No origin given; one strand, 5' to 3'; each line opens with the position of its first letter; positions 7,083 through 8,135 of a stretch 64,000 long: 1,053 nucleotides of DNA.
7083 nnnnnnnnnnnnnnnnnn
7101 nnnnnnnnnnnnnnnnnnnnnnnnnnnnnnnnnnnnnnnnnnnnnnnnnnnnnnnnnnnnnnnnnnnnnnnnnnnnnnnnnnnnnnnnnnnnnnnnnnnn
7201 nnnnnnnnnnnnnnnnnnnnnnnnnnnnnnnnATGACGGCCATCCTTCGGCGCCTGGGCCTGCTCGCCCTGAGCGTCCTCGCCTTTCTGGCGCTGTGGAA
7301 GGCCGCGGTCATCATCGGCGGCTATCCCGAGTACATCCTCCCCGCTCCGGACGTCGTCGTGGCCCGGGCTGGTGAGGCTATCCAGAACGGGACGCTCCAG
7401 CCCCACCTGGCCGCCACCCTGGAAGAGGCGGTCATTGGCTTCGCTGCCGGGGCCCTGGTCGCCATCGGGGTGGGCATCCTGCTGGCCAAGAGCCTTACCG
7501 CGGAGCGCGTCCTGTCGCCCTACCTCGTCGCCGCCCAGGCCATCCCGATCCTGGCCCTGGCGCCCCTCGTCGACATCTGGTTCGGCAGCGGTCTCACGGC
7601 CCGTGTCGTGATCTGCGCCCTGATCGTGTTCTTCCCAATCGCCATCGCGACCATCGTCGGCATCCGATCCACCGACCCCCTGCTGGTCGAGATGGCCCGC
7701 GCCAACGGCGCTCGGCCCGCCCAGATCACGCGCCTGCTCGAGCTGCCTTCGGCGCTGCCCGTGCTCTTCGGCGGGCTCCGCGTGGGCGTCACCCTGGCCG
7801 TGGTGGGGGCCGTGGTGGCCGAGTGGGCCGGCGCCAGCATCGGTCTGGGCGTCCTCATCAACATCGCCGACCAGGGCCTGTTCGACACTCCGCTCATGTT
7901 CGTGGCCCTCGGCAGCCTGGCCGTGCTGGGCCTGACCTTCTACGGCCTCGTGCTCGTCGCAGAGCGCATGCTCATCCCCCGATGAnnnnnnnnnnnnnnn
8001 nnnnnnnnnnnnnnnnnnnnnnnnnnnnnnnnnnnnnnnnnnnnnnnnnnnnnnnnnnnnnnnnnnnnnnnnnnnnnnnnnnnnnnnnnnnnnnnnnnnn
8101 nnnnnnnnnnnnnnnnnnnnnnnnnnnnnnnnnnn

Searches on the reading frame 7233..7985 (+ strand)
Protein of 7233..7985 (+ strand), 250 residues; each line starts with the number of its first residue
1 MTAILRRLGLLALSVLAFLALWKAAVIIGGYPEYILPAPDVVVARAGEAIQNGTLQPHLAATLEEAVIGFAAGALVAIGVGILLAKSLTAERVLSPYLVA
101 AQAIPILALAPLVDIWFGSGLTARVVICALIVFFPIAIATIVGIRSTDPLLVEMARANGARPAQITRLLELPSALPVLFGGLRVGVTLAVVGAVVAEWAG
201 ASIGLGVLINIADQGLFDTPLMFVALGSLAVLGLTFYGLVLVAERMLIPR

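Call 53: search_protein_families(library=pfam, proteins=[window:7233-7985:+], max_evalue=0.00001)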
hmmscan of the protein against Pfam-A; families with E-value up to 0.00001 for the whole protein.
window:7233-7985:+ (250 aa): 1 family
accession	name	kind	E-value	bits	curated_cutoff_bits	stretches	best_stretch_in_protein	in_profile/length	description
PF00528.27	BPD_transp_1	-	3.2e-22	79.6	26.4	1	77-242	1-177/184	Binding-protein-dependent transport system inner membrane component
